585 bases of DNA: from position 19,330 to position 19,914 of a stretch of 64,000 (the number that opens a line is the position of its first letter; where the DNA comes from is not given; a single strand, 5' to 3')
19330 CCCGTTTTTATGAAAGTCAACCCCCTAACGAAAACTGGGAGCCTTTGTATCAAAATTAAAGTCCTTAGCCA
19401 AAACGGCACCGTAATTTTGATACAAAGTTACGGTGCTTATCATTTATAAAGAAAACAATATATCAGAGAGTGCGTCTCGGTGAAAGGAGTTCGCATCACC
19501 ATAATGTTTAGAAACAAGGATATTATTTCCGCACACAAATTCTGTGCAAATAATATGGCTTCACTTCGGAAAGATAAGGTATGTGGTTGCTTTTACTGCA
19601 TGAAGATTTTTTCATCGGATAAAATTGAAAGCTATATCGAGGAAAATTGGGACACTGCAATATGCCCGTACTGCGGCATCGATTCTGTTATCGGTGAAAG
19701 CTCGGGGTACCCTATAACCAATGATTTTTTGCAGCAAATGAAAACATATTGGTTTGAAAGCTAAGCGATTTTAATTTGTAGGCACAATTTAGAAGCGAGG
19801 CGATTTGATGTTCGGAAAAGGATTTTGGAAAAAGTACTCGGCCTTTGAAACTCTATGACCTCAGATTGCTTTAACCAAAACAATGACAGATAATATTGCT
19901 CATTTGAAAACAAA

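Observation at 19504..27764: Possible integrated module: inverton, Cys/His-repeat adhesin, and two AP2/Zn-ribbon DNA-binding proteins on one strand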

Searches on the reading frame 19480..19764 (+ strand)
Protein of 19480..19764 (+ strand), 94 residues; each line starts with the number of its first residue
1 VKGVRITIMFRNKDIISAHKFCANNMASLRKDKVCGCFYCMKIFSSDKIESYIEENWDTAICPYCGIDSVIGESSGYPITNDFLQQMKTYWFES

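Call 4: search_protein_families(library=pfam, proteins=[window:19480-19764:+], max_evalue=0.01)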
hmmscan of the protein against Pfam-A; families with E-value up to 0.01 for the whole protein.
window:19480-19764:+ (94 aa): 0 families

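Call 6: search_protein_families(library=pfam, proteins=[window:19480-19764:+], max_evalue=10)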
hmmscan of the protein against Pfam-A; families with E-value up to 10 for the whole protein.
window:19480-19764:+ (94 aa): 3 families
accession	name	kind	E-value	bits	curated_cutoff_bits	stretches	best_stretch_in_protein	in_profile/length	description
PF02892.21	zf-BED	-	0.12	12.9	20.6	1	30-47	12-29/44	BED zinc finger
PF10276.14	zf-CHCC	-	0.17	12.4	27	1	58-67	26-35/37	Zinc-finger domain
PF18450.7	zf_C2H2_6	-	1.6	9.2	39.2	1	60-66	3-9/28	Zinc Finger domain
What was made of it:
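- No HNH or other nuclease domain is present (calls 4, 6).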

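Call 7: search_protein_families(library=ncbifam, proteins=[window:19480-19764:+], max_evalue=1)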
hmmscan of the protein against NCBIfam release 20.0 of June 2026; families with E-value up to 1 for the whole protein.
window:19480-19764:+ (94 aa): 2 families
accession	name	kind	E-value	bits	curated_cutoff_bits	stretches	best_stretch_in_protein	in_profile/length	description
NF007056.0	PRK09505.2-1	equivalog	0.081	11.8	624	1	45-72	37-64/554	alpha-amylase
NF038384.1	zinc_YnfU_fam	subfamily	0.24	11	36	0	26-47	30-51/52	YnfU family zinc-binding protein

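Call 8: search_protein_families(library=phrogs, proteins=[window:19480-19764:+], max_evalue=0.1)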
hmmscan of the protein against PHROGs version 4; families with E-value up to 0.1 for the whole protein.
window:19480-19764:+ (94 aa): 4 families
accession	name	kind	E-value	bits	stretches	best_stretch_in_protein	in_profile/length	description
phrog_30788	-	unknown function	4e-21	76.3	1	12-92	14-94/95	-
phrog_38225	-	unknown function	0.0032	18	0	54-68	12-24/36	-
phrog_22070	-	unknown function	0.046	14.6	1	20-42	8-30/79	-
phrog_16362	-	unknown function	0.097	13.7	0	7-48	24-64/157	-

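Call 59: search_protein_families(library=padloc, proteins=[window:19480-19764:+], max_evalue=0.01)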
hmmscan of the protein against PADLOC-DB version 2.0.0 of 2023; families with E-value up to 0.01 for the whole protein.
window:19480-19764:+ (94 aa): 0 families

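Call 71: search_protein_families(library=pfam, proteins=[window:19480-19764:+], max_evalue=1)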
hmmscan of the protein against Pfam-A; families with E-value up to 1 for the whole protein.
window:19480-19764:+ (94 aa): 2 families
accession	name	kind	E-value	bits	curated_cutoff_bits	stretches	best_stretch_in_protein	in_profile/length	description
PF02892.21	zf-BED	-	0.12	12.9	20.6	1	30-47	12-29/44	BED zinc finger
PF10276.14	zf-CHCC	-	0.17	12.4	27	0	58-67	26-35/37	Zinc-finger domain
